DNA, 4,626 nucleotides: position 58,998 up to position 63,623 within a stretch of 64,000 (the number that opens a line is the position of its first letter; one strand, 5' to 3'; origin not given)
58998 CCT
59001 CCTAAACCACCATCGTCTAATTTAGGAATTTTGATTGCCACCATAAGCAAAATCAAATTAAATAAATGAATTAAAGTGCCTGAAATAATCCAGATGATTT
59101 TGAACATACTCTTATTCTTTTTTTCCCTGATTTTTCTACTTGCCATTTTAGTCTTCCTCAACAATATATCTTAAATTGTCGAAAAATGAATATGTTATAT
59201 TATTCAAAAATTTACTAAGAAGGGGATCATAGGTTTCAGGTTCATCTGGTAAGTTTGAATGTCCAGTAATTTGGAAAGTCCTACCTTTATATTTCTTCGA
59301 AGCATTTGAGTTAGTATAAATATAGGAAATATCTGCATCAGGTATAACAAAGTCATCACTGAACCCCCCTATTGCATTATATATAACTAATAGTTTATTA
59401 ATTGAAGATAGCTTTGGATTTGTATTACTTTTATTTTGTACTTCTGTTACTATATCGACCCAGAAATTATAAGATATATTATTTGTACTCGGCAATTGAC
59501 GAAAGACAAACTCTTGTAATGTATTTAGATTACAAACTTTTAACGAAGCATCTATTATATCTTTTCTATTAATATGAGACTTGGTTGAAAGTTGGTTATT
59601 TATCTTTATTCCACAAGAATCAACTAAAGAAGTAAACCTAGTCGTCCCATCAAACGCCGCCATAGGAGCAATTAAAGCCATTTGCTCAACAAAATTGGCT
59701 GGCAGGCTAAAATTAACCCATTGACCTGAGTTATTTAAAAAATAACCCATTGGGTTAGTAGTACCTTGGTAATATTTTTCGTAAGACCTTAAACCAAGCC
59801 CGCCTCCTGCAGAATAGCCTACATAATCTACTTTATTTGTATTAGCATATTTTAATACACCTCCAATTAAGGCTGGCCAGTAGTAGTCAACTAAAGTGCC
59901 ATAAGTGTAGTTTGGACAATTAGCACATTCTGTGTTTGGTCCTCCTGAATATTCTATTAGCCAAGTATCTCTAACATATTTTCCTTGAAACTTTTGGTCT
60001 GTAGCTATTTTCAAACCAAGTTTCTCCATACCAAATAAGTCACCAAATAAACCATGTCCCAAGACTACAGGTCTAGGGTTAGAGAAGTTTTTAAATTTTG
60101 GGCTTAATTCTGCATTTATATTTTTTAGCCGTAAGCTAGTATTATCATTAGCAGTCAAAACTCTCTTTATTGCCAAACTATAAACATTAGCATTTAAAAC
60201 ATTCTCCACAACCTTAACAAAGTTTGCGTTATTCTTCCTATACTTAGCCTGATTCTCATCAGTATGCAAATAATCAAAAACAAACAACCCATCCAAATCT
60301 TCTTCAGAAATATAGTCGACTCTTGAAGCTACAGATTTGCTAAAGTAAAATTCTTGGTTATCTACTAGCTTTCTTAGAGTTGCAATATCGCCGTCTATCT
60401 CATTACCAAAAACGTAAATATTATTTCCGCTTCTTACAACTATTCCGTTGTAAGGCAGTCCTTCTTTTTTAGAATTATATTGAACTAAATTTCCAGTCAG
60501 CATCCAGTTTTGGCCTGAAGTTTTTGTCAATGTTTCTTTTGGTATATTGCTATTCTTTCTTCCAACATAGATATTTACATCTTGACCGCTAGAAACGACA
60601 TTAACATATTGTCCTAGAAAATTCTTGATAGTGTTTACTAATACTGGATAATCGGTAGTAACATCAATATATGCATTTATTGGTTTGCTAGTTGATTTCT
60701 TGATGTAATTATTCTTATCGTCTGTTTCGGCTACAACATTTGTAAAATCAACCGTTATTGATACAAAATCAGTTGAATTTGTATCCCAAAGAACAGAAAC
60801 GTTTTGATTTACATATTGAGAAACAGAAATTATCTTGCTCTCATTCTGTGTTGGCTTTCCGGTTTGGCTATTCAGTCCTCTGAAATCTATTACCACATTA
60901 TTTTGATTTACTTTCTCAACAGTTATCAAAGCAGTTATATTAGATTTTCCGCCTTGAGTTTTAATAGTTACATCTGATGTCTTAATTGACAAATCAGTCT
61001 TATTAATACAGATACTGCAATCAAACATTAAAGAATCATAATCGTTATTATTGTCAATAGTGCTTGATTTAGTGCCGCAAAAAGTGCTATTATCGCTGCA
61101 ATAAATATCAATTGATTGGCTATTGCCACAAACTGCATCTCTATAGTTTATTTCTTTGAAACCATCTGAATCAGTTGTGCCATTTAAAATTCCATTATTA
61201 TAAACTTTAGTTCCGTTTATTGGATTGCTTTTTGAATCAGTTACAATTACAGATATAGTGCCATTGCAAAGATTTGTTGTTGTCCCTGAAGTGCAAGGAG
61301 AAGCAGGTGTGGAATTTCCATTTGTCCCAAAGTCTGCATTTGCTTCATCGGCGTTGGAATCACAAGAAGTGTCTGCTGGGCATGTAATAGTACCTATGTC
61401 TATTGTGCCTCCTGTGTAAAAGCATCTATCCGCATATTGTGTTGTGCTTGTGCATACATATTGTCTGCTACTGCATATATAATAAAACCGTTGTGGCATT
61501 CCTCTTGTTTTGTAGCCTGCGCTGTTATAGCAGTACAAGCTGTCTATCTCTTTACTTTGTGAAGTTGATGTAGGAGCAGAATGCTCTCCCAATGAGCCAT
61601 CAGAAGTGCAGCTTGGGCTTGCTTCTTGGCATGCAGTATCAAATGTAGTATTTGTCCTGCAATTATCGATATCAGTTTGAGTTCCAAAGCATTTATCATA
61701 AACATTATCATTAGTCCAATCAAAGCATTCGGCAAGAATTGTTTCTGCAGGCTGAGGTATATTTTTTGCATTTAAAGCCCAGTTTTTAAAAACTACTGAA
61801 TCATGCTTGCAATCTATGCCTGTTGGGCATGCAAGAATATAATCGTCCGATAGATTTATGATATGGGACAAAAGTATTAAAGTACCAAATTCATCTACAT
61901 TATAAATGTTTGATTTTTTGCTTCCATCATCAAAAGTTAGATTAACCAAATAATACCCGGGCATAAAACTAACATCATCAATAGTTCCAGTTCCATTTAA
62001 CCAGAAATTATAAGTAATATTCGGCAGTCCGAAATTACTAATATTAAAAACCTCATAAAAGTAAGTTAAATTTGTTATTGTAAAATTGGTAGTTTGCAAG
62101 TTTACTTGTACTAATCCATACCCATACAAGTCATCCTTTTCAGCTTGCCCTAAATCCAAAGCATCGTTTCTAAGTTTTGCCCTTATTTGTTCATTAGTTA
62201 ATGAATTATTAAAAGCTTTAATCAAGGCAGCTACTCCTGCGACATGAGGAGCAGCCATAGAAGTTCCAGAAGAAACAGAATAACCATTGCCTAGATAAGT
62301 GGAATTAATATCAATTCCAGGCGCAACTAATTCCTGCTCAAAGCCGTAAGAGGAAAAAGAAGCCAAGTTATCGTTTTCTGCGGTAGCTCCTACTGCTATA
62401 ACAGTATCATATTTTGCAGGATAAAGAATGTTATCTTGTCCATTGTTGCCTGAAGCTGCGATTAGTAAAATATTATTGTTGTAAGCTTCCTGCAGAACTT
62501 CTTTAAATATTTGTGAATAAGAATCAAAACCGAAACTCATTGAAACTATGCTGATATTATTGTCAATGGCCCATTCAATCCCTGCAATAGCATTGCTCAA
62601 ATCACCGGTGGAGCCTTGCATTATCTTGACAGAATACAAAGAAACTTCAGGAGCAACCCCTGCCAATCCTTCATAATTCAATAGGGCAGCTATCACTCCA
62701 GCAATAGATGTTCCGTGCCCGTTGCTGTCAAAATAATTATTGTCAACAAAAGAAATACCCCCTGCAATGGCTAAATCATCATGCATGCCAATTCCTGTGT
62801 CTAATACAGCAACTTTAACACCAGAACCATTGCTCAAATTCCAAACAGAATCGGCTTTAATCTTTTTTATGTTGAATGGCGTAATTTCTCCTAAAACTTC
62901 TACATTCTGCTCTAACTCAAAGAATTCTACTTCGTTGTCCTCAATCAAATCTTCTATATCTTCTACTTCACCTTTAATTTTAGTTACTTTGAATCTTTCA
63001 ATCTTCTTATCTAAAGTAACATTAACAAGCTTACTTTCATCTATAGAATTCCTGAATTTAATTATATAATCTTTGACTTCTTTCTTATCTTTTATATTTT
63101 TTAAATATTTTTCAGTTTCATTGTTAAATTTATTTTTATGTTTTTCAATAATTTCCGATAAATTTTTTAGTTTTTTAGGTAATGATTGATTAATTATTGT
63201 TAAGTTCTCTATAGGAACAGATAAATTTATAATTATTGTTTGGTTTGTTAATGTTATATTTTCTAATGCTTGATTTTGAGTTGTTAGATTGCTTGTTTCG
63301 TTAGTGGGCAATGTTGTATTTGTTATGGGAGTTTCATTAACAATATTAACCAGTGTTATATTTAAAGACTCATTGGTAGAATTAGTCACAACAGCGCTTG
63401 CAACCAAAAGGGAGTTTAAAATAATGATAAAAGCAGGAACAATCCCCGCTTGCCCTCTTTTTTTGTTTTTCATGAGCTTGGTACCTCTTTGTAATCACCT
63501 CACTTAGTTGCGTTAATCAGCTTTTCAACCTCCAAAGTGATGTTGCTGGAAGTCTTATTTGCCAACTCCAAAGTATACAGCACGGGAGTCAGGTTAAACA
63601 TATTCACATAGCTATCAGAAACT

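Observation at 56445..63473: Expanding family of secreted proteins built from a shared ~80-aa domain and a lipase-like alpha/beta hydrolase, including a 1441-aa subtilisin-lipase fusion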

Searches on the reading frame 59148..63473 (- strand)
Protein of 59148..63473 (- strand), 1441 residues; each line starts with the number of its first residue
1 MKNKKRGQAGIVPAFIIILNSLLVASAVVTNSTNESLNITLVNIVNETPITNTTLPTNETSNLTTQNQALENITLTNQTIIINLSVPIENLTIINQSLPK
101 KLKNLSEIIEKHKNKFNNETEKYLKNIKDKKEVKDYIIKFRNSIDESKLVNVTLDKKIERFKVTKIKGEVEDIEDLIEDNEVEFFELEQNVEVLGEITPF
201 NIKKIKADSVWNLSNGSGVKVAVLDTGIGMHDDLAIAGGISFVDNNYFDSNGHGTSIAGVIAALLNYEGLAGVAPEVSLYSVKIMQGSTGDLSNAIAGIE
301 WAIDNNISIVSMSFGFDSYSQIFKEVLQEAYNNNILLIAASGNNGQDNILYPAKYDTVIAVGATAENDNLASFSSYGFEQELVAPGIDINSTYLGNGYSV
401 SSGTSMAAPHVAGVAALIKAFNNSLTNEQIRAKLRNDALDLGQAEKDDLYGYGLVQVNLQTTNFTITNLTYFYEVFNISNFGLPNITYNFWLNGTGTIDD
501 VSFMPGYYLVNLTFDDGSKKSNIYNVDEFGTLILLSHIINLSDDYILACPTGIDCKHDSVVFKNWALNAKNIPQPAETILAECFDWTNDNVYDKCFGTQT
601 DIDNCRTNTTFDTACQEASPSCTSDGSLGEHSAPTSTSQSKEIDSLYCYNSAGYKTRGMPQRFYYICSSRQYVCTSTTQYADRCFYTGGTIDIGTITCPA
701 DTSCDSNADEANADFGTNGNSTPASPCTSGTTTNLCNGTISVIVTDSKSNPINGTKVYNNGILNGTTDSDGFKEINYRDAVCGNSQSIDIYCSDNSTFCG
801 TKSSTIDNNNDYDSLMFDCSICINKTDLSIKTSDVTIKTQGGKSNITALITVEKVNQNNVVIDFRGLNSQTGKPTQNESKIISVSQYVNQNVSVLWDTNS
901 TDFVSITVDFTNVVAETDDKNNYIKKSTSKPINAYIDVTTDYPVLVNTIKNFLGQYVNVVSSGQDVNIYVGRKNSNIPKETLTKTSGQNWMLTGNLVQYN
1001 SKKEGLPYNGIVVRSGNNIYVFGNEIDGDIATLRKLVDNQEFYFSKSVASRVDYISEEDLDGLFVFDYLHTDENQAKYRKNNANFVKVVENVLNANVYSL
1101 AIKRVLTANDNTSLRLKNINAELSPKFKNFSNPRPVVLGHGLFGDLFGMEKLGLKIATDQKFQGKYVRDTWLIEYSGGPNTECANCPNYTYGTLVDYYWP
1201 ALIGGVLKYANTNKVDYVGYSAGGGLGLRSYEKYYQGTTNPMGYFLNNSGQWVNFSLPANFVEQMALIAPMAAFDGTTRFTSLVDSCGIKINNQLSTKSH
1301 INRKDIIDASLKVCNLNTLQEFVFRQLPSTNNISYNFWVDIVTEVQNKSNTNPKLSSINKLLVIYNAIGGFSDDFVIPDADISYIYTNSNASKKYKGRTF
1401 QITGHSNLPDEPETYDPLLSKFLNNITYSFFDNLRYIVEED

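Call 6: search_protein_families(library=pfam, proteins=[window:59148-63473:-], max_evalue=0.01)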
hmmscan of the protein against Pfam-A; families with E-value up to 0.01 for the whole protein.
window:59148-63473:- (1441 aa): 1 family
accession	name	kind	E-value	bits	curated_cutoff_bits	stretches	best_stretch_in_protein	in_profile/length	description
PF00082.27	Peptidase_S8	-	1.3e-55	189.2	21.8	1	216-453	1-288/288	Subtilase family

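Call 12: search_protein_families(library=ncbifam, proteins=[window:59148-63473:-], max_evalue=1)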
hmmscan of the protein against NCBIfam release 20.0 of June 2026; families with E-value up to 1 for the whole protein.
window:59148-63473:- (1441 aa): 6 families
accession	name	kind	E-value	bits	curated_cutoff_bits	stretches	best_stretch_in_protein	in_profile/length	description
TIGR03921.1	T7SS_mycosin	equivalog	7.7e-53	179.8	278.75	1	206-457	2-281/353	type VII secretion-associated serine protease mycosin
NF033595.1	denti_PrtP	equivalog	1.4e-29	103.2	300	2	310-457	342-498/606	dentilisin complex serine proteinase subunit PrtP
NF049966.1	QH_SP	equivalog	3.4e-21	75.6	165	1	221-442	2-215/219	subtilisin-like serine protease QhpE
TIGR03895.1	protease_PatA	subfamily_domain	5.5e-21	75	421.05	1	253-422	1-180/606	PatA/PatG family cyanobactin maturation protease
NF051851.1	AtpSerPepEprS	equivalog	8.5e-08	30.7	1700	1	382-434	281-333/988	autotransporter serine peptidase EprS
NF002035.0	PRK00865.1-3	equivalog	0.0051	16.4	328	1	922-967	167-212/267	glutamate racemase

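Call 78: search_protein_families(library=padloc, proteins=[window:59148-63473:-], max_evalue=0.01)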
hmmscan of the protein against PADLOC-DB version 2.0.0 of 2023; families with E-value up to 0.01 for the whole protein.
window:59148-63473:- (1441 aa): 2 families
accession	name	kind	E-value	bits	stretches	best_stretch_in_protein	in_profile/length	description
PDLC03014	subtilase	-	7e-32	109.4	1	179-444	164-380/391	-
PDLC02198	IetS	-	5.2e-07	26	1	159-295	196-337/795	-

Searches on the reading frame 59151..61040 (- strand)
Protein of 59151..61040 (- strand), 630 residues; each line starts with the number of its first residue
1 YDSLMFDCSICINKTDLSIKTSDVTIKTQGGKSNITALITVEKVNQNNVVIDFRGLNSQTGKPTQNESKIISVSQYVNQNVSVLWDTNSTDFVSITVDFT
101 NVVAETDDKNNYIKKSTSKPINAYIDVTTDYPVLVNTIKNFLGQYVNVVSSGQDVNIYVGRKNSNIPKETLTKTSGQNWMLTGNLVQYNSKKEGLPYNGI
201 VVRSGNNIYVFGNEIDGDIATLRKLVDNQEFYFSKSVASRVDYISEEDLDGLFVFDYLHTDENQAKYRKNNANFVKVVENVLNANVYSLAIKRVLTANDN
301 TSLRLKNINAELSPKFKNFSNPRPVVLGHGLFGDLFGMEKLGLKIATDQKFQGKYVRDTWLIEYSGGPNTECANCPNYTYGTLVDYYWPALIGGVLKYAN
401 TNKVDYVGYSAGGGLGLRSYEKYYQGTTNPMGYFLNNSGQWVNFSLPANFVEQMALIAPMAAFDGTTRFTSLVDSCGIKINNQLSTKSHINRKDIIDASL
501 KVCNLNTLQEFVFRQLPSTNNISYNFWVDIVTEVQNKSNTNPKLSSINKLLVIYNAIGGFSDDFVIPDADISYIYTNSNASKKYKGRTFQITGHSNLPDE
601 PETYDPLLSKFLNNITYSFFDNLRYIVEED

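Call 44: predict_structure(alignment_id=A5)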
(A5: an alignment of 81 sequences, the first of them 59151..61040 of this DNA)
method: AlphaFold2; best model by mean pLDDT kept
length: 630 residues; sequences in the alignment: 81
mean_pLDDT: 91.0   pTM: 0.73
mean pLDDT of the five models: 91.0, 90.8, 90.5, 90.5, 90.1
residues with pLDDT >= 90: 462; 70-90: 132; 50-70: 20; < 50: 16
segments of 3 or more residues with pLDDT < 50: 1-12, 286-288
pLDDT, mean of each block of 10 residues (from residue 1): 46 80 91 97 96 86 90 97 95 91 88 88 96 97 91 89 90 79 91 93 96 96 89 89 84 83 89 93 63 94 91 59 93 94 91 89 93 93 98 97 98 98 98 88 97 98 96 97 98 97 91 92 98 96 98 90 95 98 94 92 94 95 84
secondary structure, 60 per line:
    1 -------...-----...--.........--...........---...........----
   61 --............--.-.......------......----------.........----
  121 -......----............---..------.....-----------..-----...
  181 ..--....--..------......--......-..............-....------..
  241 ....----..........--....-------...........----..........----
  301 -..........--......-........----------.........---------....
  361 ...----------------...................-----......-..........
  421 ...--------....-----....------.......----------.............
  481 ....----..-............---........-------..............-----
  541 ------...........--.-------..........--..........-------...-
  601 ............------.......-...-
elements in order: E16-18 E24-29 E32-42 E46-56 E63-74 E79-85 E92-97 H108-111 E112-116 E122-127 H132-143 E155-159 E178-182 E185-188 E199-204 E207-212 H214-227 H229-232 E239-244 H249-258 H261-264 H272-282 H287-290 E291-296 E302-307 H308-311 H314-319 E321-328 H339-347 E357-363 H380-398 E404-409 H411-423 E432-435 E441-444 E451-457 H468-484 H492-503 H507-514 H524-535 E547-557 H568-577 E580-589 H601-612 H619-625 E627-629
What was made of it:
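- On alpha/beta-hydrolase fold superfamily: The AF2 model has pLDDT 91 (call 44). The positions fall between strand and helix as expected (call 44). Only secondary structure and pLDDT are returned (call 44).
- Checked: The 72 residues kept in the 111-aa ORF are the C-terminal half of that domain (call 44).
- AF2 gives pLDDT 91 (call 44). In the confident model it is a separate globular domain joined by a linker (call 44).
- Tried and rejected: It was superseded by the 81-sequence run (call 44).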

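Call 65: fold_search(model_id=the predicted structure, library=pdb)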
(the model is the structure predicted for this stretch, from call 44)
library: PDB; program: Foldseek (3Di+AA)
matches with E <= 10: 1836; with E <= 0.001: 132
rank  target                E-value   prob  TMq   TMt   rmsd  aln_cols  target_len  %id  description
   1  9knj_C                7.1e-09  1.00  0.33  0.38  16.3       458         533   11  Crystal structure of glycerol-bound full-length PHA synthase (PhaC) from Aeromonas caviae (released 2025-05-21)
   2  3bf7_A                2.2e-08  1.00  0.28  0.58   6.7       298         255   13  1.1 resolution structure of ybfF, a new esterase from Escherichia coli: a unique substrate-binding crevice generated b (released 2008-01-15)
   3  5xav_B                2.2e-08  1.00  0.30  0.47   9.5       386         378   11  Structure of PhaC from Chromobacterium sp. USM2 (released 2017-07-26)
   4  3bf8_A                2.3e-08  1.00  0.28  0.58   6.8       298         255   13  1.1 resolution structure of ybfF, a new esterase from Escherichia coli: a unique substrate-binding crevice generated b (released 2008-01-15)
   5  9knl_B                2.9e-08  1.00  0.33  0.38   9.6       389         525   11  Crystal structure of triethylene glycol-bound full-length PHA synthase (PhaC) from Aeromonas caviae (released 2025-05-21)
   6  6v7n_B                3.7e-08  1.00  0.32  0.52   7.5       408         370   13  Crystal Structure of a human Lysosome Resident Glycoprotein, Lysosomal Acid Lipase, and its Implications in Cholestery (released 2020-06-17)
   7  6v7n_A                4.4e-08  1.00  0.32  0.52   7.4       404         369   14  Crystal Structure of a human Lysosome Resident Glycoprotein, Lysosomal Acid Lipase, and its Implications in Cholestery (released 2020-06-17)
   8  9knl_A                4.9e-08  1.00  0.33  0.38  18.6       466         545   11  Crystal structure of triethylene glycol-bound full-length PHA synthase (PhaC) from Aeromonas caviae (released 2025-05-21)
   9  9knj_B                6.5e-08  1.00  0.30  0.34  12.5       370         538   11  Crystal structure of glycerol-bound full-length PHA synthase (PhaC) from Aeromonas caviae (released 2025-05-21)
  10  3bf7_B                7.7e-08  1.00  0.28  0.58   6.6       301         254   13  1.1 resolution structure of ybfF, a new esterase from Escherichia coli: a unique substrate-binding crevice generated b (released 2008-01-15)
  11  9knj_A                8.1e-08  1.00  0.30  0.34  15.9       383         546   10  Crystal structure of glycerol-bound full-length PHA synthase (PhaC) from Aeromonas caviae (released 2025-05-21)
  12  1k8q_A                8.6e-08  1.00  0.35  0.55   6.2       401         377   13  CRYSTAL STRUCTURE OF DOG GASTRIC LIPASE IN COMPLEX WITH A PHOSPHONATE INHIBITOR (released 2002-03-06)
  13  3bf8_B                9.1e-08  1.00  0.28  0.59   6.7       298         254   13  1.1 resolution structure of ybfF, a new esterase from Escherichia coli: a unique substrate-binding crevice generated b (released 2008-01-15)
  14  5a62                  1.3e-07  1.00  0.30  0.62   6.8       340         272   12  Hydrolytic potential of the ammonia-oxidizing Thaumarchaeon Nitrososphaera gargenis - crystal structure and activity pro (released 2016-07-06)
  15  5egn_C                1.4e-07  1.00  0.27  0.58   9.2       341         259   13  Est816 as an N-Acyl homoserine lactone degrading enzyme (released 2016-11-02)
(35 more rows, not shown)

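Call 83: fold_search(model_id=the predicted structure, library=viral)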
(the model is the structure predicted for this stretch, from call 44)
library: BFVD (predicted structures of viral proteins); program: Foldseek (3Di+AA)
matches with E <= 10: 1527; with E <= 0.001: 14
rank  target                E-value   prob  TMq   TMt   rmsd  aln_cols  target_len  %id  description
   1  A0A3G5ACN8            3.4e-09  1.00  0.32  0.52   6.5       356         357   15  Alpha/beta hydrolase [Satyrvirus sp.]
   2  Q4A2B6                8.3e-09  1.00  0.26  0.55   8.7       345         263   12  Putative esterase [Emiliania huxleyi virus 86 (isolate United Kingdom/English Channel/1999)]
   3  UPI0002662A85         9.1e-07  1.00  0.27  0.35   8.7       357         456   12  (no name look-up for this kind of identifier)
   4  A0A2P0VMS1            1.1e-06  1.00  0.26  0.38  18.8       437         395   13  Alpha/beta hydrolase family protein [Tetraselmis virus 1]
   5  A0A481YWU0            1.1e-06  1.00  0.32  0.50   8.0       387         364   12  Alpha/beta hydrolase fold protein [Marseillevirus LCMAC201]
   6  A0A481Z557            1.9e-06  1.00  0.26  0.36  10.4       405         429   10  Haloalkane dehalogenase [Pithovirus LCPAC101]
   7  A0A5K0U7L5            4.7e-06  1.00  0.27  0.36   8.4       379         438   13  Uncharacterized protein [Yasminevirus sp. GU-2018]
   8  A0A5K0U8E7            5.9e-06  1.00  0.26  0.47  11.4       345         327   13  AB hydrolase-1 domain-containing protein [Yasminevirus sp. GU-2018]
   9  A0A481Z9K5            2.2e-05  1.00  0.25  0.36  11.3       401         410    9  Haloalkane dehalogenase [Pithovirus LCPAC304]
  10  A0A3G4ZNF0            4.1e-05  1.00  0.25  0.34   9.0       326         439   11  Alpha/beta hydrolase fold [Terrestrivirus sp.]
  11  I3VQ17                5.4e-05  1.00  0.14  0.21   4.0       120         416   13  B39.2 [miniopterid betaherpesvirus 1]
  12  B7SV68                1.6e-04  1.00  0.22  0.45   8.4       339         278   12  (no name in the UniProt tables at hand)
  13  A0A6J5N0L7            3.7e-04  1.00  0.13  0.46  12.0       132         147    8  Uncharacterized protein [uncultured Caudovirales phage]
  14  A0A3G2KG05            5.2e-04  1.00  0.24  0.52  10.0       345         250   11  Esterase [Arthrobacter phage Faja]
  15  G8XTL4                1.1e-03  1.00  0.13  0.41   8.6       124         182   15  Membrane glycoprotein US6B [Simian cytomegalovirus (strain Colburn)]
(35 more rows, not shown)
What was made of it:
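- On alpha/beta-hydrolase fold superfamily: The top matches in the viral library are also alpha/beta hydrolases (call 83).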
